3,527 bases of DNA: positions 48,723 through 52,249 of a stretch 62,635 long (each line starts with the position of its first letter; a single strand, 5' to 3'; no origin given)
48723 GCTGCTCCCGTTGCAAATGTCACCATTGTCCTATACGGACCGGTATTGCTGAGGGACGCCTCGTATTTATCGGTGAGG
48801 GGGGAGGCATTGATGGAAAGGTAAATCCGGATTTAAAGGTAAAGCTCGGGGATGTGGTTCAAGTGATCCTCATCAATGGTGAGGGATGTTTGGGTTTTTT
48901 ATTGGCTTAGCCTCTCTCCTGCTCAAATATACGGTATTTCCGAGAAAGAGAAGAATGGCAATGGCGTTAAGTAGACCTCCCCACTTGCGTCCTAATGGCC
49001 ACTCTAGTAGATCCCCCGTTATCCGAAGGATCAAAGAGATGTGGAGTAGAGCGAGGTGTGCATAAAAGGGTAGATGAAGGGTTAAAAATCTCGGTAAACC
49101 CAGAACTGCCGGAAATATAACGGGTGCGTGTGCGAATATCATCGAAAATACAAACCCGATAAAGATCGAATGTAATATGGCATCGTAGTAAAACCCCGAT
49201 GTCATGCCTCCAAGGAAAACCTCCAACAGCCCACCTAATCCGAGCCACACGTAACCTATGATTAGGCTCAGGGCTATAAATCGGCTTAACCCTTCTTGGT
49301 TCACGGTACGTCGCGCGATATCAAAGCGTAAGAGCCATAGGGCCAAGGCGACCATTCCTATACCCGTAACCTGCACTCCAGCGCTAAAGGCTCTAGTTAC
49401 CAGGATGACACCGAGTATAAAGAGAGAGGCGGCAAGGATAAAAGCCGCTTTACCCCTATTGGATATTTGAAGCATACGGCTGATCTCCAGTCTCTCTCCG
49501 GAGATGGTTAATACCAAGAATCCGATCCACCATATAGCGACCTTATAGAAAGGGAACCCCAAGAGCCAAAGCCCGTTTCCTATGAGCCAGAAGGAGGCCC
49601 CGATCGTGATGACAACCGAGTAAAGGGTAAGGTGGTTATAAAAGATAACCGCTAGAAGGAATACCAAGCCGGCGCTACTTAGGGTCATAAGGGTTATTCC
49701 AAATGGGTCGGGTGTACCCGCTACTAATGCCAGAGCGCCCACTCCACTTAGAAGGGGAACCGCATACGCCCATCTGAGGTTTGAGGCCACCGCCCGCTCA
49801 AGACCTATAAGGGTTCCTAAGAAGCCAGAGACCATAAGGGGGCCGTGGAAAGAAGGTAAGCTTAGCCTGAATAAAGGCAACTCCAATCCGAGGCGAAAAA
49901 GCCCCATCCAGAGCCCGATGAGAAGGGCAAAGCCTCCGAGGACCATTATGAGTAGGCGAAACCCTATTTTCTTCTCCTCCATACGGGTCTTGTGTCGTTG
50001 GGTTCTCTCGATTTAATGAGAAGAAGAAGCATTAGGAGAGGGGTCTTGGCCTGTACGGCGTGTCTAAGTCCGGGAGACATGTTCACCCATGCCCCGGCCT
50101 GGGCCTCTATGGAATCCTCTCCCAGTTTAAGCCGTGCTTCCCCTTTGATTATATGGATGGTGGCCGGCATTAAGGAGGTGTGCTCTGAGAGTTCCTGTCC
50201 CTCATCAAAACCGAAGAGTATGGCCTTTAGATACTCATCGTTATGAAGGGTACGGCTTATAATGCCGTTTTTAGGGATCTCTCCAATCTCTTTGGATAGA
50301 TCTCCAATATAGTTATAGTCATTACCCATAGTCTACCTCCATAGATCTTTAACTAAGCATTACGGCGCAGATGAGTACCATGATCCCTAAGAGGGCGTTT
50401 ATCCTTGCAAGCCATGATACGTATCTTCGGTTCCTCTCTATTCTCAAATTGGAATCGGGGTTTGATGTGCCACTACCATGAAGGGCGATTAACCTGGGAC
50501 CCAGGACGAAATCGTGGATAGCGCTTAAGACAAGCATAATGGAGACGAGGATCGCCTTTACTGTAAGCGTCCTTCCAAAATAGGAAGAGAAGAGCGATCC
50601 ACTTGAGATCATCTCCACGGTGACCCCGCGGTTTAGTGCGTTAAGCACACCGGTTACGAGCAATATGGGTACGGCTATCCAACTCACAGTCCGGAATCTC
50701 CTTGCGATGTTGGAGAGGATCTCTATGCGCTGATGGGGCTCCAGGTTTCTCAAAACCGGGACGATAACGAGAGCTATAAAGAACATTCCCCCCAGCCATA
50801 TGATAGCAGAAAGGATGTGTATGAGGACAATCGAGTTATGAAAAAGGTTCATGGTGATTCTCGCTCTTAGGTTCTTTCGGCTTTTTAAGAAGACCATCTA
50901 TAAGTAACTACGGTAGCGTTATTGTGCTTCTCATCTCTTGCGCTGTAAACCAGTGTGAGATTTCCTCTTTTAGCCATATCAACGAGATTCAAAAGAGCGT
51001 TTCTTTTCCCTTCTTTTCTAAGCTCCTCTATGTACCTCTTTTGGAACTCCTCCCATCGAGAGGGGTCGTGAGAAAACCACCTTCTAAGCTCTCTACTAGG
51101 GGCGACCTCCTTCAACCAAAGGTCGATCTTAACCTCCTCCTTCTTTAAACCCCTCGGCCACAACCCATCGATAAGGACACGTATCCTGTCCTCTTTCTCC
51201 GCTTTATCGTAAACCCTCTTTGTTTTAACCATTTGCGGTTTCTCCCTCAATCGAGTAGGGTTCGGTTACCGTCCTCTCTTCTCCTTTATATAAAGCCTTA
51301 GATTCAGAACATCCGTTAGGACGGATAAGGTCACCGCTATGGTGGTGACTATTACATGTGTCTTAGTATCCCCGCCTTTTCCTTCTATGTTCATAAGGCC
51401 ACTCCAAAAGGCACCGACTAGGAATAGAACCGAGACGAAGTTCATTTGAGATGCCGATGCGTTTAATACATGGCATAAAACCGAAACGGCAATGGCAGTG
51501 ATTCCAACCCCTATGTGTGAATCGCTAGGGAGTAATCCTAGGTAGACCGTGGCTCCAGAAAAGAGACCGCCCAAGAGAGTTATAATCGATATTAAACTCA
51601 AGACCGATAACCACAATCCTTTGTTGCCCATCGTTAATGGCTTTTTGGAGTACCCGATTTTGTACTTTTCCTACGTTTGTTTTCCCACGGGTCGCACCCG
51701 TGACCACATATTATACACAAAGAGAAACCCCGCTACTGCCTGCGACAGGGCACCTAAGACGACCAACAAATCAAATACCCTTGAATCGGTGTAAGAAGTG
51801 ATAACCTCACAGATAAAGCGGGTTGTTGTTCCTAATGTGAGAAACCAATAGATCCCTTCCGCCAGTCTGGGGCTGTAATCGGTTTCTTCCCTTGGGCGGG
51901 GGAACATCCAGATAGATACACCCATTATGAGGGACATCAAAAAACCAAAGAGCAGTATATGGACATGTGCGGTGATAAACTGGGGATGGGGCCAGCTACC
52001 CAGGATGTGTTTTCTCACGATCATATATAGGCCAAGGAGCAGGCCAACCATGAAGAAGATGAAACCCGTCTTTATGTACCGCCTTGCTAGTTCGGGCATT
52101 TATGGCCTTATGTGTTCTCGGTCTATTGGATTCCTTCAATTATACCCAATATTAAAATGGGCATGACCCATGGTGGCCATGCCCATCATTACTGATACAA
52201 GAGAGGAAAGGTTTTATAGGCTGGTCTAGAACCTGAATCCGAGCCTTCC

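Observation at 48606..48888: Hidden nirK relic beside the nos cluster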

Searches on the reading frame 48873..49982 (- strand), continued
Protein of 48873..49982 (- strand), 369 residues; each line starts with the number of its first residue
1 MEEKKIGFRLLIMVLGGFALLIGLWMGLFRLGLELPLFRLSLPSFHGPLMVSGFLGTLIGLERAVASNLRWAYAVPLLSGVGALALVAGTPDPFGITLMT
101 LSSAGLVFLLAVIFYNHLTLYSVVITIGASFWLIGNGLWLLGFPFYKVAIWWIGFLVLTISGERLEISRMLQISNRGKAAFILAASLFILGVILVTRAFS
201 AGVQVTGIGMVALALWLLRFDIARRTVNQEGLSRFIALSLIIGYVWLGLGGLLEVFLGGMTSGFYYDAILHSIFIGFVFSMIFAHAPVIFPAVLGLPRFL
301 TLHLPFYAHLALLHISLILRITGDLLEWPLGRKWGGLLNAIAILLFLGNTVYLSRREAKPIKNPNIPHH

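Call 78: predict_structure(alignment_id=A2)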
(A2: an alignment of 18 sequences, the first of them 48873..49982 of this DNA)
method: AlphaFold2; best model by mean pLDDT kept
length: 369 residues; sequences in the alignment: 18
mean_pLDDT: 84.9   pTM: 0.85
mean pLDDT of the five models: 84.9, 79.9, 78.4, 76.1, 75.2
residues with pLDDT >= 90: 171; 70-90: 157; 50-70: 25; < 50: 16
segments of 3 or more residues with pLDDT < 50: 36-42, 361-369
pLDDT, mean of each block of 10 residues (from residue 1): 70 80 70 52 58 76 80 87 81 86 93 88 94 93 90 93 85 88 97 94 97 96 90 93 97 91 87 89 87 75 90 95 92 89 90 78 42
secondary structure, 60 per line:
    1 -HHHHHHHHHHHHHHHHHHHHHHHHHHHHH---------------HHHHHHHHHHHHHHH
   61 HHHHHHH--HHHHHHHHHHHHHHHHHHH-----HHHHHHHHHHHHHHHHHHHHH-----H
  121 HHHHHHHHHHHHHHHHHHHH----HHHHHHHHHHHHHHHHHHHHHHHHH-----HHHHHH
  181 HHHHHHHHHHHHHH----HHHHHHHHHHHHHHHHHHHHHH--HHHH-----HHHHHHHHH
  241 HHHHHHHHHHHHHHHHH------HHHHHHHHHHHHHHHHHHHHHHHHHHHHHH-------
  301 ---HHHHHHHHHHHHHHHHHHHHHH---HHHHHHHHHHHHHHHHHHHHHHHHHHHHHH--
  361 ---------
elements in order: H2-30 H46-67 H70-88 H94-114 H120-140 H145-169 H175-194 H199-220 H223-226 H232-257 H264-293 H304-325 H329-358
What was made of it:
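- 48873..49982 (-): Convergent 369-aa 12-13-helix membrane protein. Its last codons (I)PHH and its TGA stop (48875-48873) are encoded by antisense nirK DNA (48873-48886). AlphaFold2 pLDDT 85 (call 78).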

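Call 82: fold_search(model_id=the predicted structure, library=pdb)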
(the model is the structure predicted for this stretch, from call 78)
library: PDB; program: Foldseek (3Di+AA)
matches with E <= 10: 297; with E <= 0.001: 0
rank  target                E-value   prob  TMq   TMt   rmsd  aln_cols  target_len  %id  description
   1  3mk7_A                1.3e-03  1.00  0.67  0.55   6.1       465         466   13  The structure of CBB3 cytochrome oxidase (released 2010-08-04)
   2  3mk7_D                1.8e-03  1.00  0.63  0.52   7.6       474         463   13  The structure of CBB3 cytochrome oxidase (released 2010-08-04)
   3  9g83_t                2.4e-03  1.00  0.69  0.56   5.6       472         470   12  Respiratory supercomplex CI1-CIII2-CIV2-(cbb3)1 from alphaproteobacterium (released 2026-02-04)
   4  3mk7_G                3.1e-03  1.00  0.66  0.54   6.0       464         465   13  The structure of CBB3 cytochrome oxidase (released 2010-08-04)
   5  4xyd_A                2.1e-02  1.00  0.63  0.54   6.1       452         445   13  Nitric oxide reductase from Roseobacter denitrificans (RdNOR) (released 2016-05-25)
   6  5z62_A                3.3e-02  1.00  0.60  0.46   6.9       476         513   16  Structure of human cytochrome c oxidase (released 2019-02-27)
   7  6qq5_A                3.5e-02  1.00  0.59  0.34   7.2       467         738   15  Cryo-EM structure of dimeric quinol dependent nitric oxide reductase (qNOR) from Alcaligenes xylosoxidans (released 2019-09-11)
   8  6qq6_A                5.7e-02  1.00  0.60  0.34   6.2       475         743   15  Cryo-EM structure of dimeric quinol dependent nitric oxide reductase (qNOR) Val495Ala mutant from Alcaligenes xylosoxi (released 2019-09-11)
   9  2qpd_A                6.7e-02  1.00  0.58  0.42   7.6       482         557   13  An unexpected outcome of surface-engineering an integral membrane protein: Improved crystallization of cytochrome ba3  (released 2007-12-11)
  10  7vuw_N                7.6e-02  1.00  0.63  0.48   6.8       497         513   13  Bovine heart cytochrome c oxidase in the cyanide-bound fully oxidized state at 50 K (released 2022-11-16)
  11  8bgw_A                9.0e-02  0.99  0.52  0.29   8.9       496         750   14  CryoEM structure of quinol-dependent Nitric Oxide Reductase (qNOR) from Alcaligenes xylosoxidans at 2.2 A resolution (released 2023-08-16)
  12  8hcr_F                9.4e-02  0.99  0.49  0.36   8.9       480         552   14  Cryo-EM structure of the Mycobacterium tuberculosis cytochrome bcc:aa3 supercomplex and a novel inhibitor targeting su (released 2023-05-03)
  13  9buh_Ak               1.5e-01  1.00  0.60  0.46   7.1       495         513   12  Cryo-EM structure of respiratory supercomplex I III IV (released 2025-05-21)
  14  9d3g_A                1.8e-01  0.35  0.21  0.20  24.4       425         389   10  Cryo-EM structure of CCR6 bound by SQA1 and OXM1 (released 2024-09-11)
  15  3qjq_A                1.8e-01  0.97  0.49  0.36  12.4       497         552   12  The structure of and photolytic induced changes of carbon monoxide binding to the cytochrome ba3-oxidase from Thermus  (released 2012-01-25)
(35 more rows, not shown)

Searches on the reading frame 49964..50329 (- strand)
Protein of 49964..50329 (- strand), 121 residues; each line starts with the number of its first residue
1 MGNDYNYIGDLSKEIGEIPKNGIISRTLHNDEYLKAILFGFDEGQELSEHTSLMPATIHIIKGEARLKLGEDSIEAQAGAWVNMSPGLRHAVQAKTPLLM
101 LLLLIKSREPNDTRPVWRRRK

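Call 6: search_protein_families(library=pfam, proteins=[window:49964-50329:-], max_evalue=0.01)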
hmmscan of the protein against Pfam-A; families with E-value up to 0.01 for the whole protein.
window:49964-50329:- (121 aa): 2 families
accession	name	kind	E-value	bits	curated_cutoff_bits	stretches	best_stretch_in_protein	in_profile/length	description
PF07883.17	Cupin_2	-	0.00014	21.9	27.2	1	41-101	5-67/70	Cupin domain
PF12973.13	Cupin_7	-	0.0019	18.4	27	1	23-92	20-87/105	ChrR Cupin-like domain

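Call 16: search_protein_families(library=ncbifam, proteins=[window:49964-50329:-], max_evalue=0.1)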
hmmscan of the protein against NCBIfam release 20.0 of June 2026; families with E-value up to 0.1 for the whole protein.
window:49964-50329:- (121 aa): 2 families
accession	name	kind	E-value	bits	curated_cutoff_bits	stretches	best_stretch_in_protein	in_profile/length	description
NF049940.1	MandnitrLy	equivalog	0.046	13.5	140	1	33-117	34-119/130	(R)-mandelonitrile lyase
NF040771.1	AAH_UGLYAH2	exception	0.082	12.1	350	1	49-93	202-246/267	bifunctional allantoicase/(S)-ureidoglycine aminohydrolase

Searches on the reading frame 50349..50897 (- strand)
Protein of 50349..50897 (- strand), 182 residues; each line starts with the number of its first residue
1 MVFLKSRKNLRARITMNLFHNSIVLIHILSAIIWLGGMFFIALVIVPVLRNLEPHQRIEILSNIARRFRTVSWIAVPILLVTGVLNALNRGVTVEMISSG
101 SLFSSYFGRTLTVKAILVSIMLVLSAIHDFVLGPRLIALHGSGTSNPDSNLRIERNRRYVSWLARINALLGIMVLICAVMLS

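Call 7: search_protein_families(library=pfam, proteins=[window:50349-50897:-], max_evalue=0.01)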
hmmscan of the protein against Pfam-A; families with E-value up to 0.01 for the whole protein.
window:50349-50897:- (182 aa): 4 families
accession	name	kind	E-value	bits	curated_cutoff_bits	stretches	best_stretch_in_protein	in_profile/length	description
PF05425.18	CopD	-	2.1e-15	57.4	32.1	1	64-181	3-105/105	Copper resistance protein D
PF13664.11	DUF4149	-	8e-08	32.9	24.6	1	29-140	1-97/102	Domain of unknown function (DUF4149)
PF03653.18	UPF0093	-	0.0015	19.3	34.2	1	21-125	6-101/146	Uncharacterised protein family (UPF0093)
PF10027.14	DUF2269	-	0.0016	19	28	0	23-93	3-73/150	Predicted integral membrane protein (DUF2269)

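Call 51: search_protein_families(library=ncbifam, proteins=[window:50349-50897:-], max_evalue=0.00001)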
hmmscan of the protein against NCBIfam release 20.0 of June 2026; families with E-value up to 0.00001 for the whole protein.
window:50349-50897:- (182 aa): 1 family
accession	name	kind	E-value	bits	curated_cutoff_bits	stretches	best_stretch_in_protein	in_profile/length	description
NF033808.0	copper_CopD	equivalog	4.3e-17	62.7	195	1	18-177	145-285/295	copper homeostasis membrane protein CopD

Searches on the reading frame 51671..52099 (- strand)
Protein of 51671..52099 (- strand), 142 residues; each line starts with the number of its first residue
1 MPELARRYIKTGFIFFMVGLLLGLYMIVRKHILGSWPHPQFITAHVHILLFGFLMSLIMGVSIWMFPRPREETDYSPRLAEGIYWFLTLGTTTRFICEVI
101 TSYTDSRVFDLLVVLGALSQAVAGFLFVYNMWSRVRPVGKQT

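Call 7: search_protein_families(library=pfam, proteins=[window:51671-52099:-], max_evalue=0.01)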
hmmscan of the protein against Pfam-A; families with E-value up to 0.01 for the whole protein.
window:51671-52099:- (142 aa): 2 families
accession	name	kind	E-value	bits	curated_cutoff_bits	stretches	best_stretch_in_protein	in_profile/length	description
PF00115.25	COX1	-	9.4e-13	48.2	34.8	1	4-136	2-148/436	Cytochrome C and Quinol oxidase polypeptide I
PF11070.13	DUF2871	-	0.004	17.9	27.4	1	6-59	2-55/134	Protein of unknown function (DUF2871)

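Call 16: search_protein_families(library=ncbifam, proteins=[window:51671-52099:-], max_evalue=0.1)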
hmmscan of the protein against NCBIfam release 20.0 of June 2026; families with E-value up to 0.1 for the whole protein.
window:51671-52099:- (142 aa): 2 families
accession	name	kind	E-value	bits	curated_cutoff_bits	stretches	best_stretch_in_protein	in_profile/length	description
TIGR02891.1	CtaD_CoxA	equivalog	4.9e-06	25.5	670.75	1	4-93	10-105/504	cytochrome c oxidase subunit I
NF011053.0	PRK14485.1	subfamily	0.00087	17.6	1080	1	39-106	340-407/716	putative bifunctional cbb3-type cytochrome c oxidase subunit I/II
